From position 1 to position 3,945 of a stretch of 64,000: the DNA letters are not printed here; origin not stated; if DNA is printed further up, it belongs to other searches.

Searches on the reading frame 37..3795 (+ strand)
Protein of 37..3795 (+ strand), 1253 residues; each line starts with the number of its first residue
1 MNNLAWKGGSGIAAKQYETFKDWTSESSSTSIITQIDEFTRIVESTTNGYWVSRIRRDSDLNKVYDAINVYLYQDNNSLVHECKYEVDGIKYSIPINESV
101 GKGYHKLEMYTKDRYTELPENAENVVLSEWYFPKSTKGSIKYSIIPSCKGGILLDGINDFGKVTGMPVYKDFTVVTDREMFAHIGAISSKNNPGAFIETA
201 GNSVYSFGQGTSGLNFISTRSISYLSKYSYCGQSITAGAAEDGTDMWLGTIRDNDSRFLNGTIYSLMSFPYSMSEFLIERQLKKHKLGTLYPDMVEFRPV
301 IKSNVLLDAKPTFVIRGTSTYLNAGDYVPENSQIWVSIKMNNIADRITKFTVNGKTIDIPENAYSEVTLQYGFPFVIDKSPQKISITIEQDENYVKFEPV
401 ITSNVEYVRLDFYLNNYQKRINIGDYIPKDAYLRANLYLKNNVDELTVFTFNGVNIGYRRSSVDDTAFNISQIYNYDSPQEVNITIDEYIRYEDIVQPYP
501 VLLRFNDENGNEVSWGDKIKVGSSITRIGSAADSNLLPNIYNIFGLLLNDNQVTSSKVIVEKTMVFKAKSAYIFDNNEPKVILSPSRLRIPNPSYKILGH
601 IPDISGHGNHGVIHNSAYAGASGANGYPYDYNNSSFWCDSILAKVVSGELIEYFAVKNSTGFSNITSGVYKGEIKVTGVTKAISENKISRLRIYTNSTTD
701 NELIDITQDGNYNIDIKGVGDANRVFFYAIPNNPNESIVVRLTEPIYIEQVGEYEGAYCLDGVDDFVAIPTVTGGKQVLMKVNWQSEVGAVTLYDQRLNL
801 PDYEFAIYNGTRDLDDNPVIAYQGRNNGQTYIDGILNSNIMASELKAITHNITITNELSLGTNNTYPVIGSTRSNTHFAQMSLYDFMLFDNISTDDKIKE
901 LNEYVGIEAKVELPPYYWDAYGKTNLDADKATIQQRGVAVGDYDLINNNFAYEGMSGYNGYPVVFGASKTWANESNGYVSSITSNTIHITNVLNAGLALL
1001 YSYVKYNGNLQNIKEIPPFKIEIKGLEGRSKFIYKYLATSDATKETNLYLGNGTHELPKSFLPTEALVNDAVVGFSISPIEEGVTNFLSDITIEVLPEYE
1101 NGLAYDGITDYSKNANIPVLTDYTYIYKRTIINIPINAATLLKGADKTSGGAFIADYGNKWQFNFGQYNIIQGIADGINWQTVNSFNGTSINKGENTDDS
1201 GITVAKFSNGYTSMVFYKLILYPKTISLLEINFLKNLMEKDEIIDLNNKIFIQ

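Call 50: search_protein_families(library=pfam, alignment_id=A3, max_evalue=0.001)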
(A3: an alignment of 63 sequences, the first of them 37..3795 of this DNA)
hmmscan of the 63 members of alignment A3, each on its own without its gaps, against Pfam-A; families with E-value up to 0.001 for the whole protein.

A. member 1, window:37-3795:+ (1253 aa): 0 families

B. families by the number of members that match (of 63 scanned): 32 families (the first 25 are shown)
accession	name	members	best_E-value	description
PF01385.25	OrfB_IS605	2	9.3e-32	Probable transposase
PF03374.19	ANT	2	2.6e-30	Phage antirepressor protein KilAC domain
PF07463.16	NUMOD4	2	4.1e-19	NUMOD4 motif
PF13392.12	HNH_3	2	1.2e-12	HNH endonuclease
PF07453.19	NUMOD1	2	2.9e-09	NUMOD1 domain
PF13730.12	HTH_36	2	5.3e-07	Helix-turn-helix domain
PF09674.15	DUF2400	1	9.8e-59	Protein of unknown function (DUF2400)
PF14902.11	DUF4494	1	1.6e-56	Domain of unknown function (DUF4494)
PF00239.26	Resolvase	1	8.6e-31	Resolvase, N terminal domain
PF11325.14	DUF3127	1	6.3e-28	Domain of unknown function (DUF3127)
PF18925.5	DUF5675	1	4.5e-27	Family of unknown function (DUF5675)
PF03837.19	RecT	1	2.1e-23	RecT family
PF07282.18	Cas12f1-like_TNB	1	3e-17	Cas12f1-like, TNB domain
PF12323.14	HTH_OrfB_IS605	1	4.8e-17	Helix-turn-helix domain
PF02086.21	MethyltransfD12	1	9.8e-16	D12 class N6 adenine-specific DNA methyltransferase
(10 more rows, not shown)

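Call 52: search_protein_families(library=phrogs, proteins=[window:37-3795:+], max_evalue=0.00001)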
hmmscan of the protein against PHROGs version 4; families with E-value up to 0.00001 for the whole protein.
window:37-3795:+ (1253 aa): 0 families
